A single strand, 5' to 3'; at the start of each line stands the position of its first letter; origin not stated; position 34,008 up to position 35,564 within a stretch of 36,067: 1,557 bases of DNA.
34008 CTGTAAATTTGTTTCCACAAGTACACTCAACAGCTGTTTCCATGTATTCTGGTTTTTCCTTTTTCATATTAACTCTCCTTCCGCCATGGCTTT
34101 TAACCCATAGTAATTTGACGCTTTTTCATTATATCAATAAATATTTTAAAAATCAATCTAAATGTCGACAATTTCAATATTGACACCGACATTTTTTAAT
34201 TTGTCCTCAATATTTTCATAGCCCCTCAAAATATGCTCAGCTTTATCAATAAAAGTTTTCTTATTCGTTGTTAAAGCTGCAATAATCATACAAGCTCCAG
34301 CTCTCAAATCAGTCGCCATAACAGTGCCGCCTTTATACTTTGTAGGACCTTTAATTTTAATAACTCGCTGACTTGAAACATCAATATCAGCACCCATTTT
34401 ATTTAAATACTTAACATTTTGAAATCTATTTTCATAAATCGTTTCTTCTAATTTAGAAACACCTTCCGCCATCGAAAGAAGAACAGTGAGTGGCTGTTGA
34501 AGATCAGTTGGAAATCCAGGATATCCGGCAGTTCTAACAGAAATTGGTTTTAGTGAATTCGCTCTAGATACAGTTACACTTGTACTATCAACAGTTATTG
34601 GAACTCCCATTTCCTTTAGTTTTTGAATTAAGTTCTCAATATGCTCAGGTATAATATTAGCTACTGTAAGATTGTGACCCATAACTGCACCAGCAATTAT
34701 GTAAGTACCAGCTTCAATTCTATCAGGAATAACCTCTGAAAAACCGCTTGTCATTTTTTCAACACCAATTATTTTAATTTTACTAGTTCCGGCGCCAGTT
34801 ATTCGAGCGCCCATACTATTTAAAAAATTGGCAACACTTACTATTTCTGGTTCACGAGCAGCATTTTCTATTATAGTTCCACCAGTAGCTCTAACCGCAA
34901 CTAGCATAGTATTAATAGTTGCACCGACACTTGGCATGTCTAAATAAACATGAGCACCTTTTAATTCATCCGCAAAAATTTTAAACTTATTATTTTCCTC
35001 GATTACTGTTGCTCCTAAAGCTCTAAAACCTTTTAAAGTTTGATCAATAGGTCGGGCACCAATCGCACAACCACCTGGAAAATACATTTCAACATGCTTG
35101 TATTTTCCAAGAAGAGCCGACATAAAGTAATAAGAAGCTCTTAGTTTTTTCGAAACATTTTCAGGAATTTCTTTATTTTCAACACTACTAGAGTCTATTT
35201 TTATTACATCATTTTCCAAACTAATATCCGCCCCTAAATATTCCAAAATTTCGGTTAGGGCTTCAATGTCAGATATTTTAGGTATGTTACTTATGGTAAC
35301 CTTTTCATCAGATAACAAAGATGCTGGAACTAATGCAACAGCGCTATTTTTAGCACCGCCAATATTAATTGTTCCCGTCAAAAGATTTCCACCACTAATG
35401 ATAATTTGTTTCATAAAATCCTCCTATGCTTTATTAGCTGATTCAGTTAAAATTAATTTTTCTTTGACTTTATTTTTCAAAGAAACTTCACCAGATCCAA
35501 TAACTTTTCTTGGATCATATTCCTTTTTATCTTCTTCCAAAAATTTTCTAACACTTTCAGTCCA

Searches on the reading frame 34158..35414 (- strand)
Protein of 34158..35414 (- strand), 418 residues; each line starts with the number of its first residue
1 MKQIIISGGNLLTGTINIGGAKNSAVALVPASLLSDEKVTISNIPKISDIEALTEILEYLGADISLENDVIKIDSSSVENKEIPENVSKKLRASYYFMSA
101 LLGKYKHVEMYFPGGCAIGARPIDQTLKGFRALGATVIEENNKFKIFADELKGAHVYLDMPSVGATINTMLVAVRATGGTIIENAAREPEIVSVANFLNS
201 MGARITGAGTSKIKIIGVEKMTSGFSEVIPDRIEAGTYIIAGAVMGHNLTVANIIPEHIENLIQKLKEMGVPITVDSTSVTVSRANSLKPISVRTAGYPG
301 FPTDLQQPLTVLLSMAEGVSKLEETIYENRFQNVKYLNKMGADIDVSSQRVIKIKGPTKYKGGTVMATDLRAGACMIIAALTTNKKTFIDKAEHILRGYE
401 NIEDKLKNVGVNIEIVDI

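Call 74: find_encoding_contigs(protein=window:34158-35414:-, flank=10000, max_places=6)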
Protein window:34158-35414:- (418 aa): 3 contigs read that carry it; 2 places shown.
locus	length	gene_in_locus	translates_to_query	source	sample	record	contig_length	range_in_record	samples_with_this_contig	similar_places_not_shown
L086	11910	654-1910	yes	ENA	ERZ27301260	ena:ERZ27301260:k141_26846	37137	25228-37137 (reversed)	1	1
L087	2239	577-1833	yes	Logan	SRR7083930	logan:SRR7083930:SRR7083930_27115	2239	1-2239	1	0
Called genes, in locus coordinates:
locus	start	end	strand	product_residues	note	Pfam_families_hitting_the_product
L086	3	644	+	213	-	?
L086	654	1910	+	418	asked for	PF00275:EPSP_synthase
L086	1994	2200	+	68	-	PF01197:Ribosomal_L31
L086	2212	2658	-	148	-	PF02590:SPOUT_MTase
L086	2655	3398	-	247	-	PF00753:Lactamase_B, PF23023:Anti-Pycsar_Apyc1, PF16661:Lactamase_B_6 (faint), PF12706:Lactamase_B_2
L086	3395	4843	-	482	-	PF07501:G5, PF01551:Peptidase_M23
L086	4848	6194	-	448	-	PF00772:DnaB, PF03796:DnaB_C, PF13481:AAA_25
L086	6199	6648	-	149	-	PF01281:Ribosomal_L9_N, PF03948:Ribosomal_L9_C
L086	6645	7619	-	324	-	PF01368:DHH, PF02272:DHHA1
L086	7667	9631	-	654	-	PF22745:Nlig-Ia, PF01653:DNA_ligase_aden, PF03120:OB_DNA_ligase, PF03119:DNA_ligase_ZBD, PF12826:HHH_2, PF14520:HHH_5, PF00533:BRCT, PF16589:BRCT_2 (weak)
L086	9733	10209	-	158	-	PF07963:N_methyl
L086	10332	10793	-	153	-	PF07963:N_methyl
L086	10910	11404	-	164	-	PF07963:N_methyl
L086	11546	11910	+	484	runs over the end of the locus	PF07556:DUF1538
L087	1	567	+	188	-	?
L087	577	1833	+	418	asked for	PF00275:EPSP_synthase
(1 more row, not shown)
